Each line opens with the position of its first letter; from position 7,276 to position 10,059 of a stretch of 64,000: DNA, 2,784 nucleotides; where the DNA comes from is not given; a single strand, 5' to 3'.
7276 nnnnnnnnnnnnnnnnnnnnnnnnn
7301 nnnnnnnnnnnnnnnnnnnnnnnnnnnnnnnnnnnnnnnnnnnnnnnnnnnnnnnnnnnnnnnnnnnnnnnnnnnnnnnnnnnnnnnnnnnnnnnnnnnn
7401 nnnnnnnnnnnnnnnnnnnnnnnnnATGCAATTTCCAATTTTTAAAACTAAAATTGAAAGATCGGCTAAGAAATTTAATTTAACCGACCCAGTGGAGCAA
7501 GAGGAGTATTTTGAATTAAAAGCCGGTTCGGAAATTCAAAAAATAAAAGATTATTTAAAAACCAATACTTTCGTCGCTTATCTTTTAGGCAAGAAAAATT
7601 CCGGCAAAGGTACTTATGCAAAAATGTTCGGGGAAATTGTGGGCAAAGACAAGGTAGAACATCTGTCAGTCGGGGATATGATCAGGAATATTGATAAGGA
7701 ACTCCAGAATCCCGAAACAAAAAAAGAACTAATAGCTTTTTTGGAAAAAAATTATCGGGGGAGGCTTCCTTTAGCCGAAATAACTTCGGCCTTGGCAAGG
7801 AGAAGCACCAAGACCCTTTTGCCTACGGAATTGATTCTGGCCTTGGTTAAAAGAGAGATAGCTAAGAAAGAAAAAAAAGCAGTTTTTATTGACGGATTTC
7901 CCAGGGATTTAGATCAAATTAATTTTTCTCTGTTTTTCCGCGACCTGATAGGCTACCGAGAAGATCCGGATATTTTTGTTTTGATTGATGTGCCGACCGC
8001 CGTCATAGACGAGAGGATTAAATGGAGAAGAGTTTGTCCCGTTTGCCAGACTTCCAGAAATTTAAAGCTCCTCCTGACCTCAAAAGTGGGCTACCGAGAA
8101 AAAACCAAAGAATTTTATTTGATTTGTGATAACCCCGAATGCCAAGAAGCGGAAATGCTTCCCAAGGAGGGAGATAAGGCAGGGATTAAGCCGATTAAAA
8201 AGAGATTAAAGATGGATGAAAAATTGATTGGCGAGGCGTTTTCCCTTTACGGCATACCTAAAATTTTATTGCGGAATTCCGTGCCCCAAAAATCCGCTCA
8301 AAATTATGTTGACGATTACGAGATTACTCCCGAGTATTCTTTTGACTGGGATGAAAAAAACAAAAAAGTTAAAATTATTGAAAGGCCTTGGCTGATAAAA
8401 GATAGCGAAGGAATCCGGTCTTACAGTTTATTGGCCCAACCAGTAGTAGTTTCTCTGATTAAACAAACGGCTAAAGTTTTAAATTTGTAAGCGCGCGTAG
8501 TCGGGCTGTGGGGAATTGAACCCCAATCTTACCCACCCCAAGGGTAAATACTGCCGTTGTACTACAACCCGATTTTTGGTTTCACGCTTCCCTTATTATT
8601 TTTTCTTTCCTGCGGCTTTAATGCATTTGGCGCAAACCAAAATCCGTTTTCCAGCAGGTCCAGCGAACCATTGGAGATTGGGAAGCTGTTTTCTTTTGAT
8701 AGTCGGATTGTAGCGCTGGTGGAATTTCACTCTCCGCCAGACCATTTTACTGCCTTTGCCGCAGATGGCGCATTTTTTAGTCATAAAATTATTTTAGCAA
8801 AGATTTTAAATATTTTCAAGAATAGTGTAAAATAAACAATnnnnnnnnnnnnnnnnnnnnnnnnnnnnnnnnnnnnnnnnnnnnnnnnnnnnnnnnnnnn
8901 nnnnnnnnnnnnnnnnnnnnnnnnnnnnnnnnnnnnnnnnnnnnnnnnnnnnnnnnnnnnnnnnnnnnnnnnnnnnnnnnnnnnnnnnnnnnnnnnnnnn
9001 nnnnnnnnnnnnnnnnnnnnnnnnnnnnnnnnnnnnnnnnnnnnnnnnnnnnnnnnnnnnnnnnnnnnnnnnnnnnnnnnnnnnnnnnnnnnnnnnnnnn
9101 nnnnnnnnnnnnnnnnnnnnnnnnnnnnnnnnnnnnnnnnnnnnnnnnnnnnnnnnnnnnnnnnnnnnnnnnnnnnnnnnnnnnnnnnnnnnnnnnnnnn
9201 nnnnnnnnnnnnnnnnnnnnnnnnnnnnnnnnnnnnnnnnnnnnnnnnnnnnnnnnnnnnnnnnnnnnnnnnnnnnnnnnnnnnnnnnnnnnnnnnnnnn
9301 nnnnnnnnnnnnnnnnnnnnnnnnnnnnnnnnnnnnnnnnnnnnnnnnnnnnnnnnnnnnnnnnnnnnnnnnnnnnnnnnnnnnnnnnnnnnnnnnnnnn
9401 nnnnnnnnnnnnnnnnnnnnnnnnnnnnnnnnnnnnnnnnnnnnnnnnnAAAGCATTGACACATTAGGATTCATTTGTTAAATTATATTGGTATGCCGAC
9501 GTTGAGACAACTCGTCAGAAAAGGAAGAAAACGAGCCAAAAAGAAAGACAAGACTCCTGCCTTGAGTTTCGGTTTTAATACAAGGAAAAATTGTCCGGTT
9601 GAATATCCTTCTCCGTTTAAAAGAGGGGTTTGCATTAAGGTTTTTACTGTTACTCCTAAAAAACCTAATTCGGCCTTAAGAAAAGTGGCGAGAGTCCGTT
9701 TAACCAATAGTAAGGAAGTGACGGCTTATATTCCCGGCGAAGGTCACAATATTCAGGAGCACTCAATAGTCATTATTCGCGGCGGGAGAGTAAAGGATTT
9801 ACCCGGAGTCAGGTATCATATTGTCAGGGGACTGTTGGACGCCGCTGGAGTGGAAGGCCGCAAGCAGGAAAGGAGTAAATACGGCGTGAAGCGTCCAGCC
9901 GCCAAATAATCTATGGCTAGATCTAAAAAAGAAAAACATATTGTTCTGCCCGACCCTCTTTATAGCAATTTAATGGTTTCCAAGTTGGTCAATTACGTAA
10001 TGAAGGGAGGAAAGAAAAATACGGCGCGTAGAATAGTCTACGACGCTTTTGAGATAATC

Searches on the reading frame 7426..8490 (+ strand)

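Call 33: search_protein_families(library=pfam, proteins=[window:7426-8490:+], max_evalue=0.001)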
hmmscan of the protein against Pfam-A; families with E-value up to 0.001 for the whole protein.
window:7426-8490:+ (354 aa): 2 families
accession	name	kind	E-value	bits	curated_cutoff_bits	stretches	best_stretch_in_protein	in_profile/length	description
PF00406.28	ADK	-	5.8e-13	49.7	26.8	1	130-250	53-123/151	Adenylate kinase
PF13207.12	AAA_17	-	1e-08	36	27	1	59-198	6-119/136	AAA domain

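Call 62: search_protein_families(library=ncbifam, proteins=[window:7426-8490:+], max_evalue=0.01)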
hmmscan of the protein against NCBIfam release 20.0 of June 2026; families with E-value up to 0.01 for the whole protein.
window:7426-8490:+ (354 aa): 19 families
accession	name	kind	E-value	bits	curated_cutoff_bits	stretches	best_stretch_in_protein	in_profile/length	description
TIGR01351.1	adk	subfamily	2.6e-18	66.5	168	2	130-218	56-144/212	adenylate kinase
NF001386.0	PRK00279.2-4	equivalog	3.9e-15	56.1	256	2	130-214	60-143/220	adenylate kinase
NF001380.0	PRK00279.1-2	equivalog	1.4e-12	47.5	251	2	130-218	57-144/216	adenylate kinase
NF001385.0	PRK00279.2-3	equivalog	3.7e-12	46.3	315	1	48-212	4-141/213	adenylate kinase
NF001381.0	PRK00279.1-3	equivalog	8.1e-11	42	187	2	130-227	57-152/188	adenylate kinase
TIGR01359.1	UMP_CMP_kin_fam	subfamily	4.1e-10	39.9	207.6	1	50-202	1-127/185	UMP-CMP kinase family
NF001379.0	PRK00279.1-1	equivalog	1.2e-08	34.5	268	1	130-205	57-127/216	adenylate kinase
NF011100.0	PRK14527.1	equivalog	1.5e-08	34.5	154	1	130-227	63-157/191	adenylate kinase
NF002700.0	PRK02496.1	equivalog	5.8e-08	32.6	262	1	130-199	58-126/184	adenylate kinase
NF001384.0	PRK00279.2-2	equivalog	1.1e-06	28.5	152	1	53-166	7-97/191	adenylate kinase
NF001383.0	PRK00279.2-1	equivalog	1.4e-06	28.1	225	1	129-214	56-136/212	adenylate kinase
NF011103.0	PRK14530.1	equivalog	1.7e-06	27.8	294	1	52-210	7-135/215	adenylate kinase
TIGR01360.1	aden_kin_iso1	equivalog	1.9e-06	27.7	284.1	1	50-197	5-123/188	adenylate kinase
NF011099.0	PRK14526.1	equivalog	2.5e-06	27.3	223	1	130-222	57-143/211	adenylate kinase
NF011104.0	PRK14531.1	equivalog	4e-06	26.6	160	1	53-166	7-95/183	adenylate kinase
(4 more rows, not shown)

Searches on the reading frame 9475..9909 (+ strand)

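Call 33: search_protein_families(library=pfam, proteins=[window:9475-9909:+], max_evalue=0.001)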
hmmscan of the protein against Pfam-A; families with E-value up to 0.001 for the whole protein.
window:9475-9909:+ (144 aa): 1 family
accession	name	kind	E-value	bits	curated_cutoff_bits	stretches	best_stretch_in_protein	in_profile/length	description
PF00164.32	Ribosom_S12_S23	-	4.3e-38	129.9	22.3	1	46-140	11-107/110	Ribosomal protein S12/S23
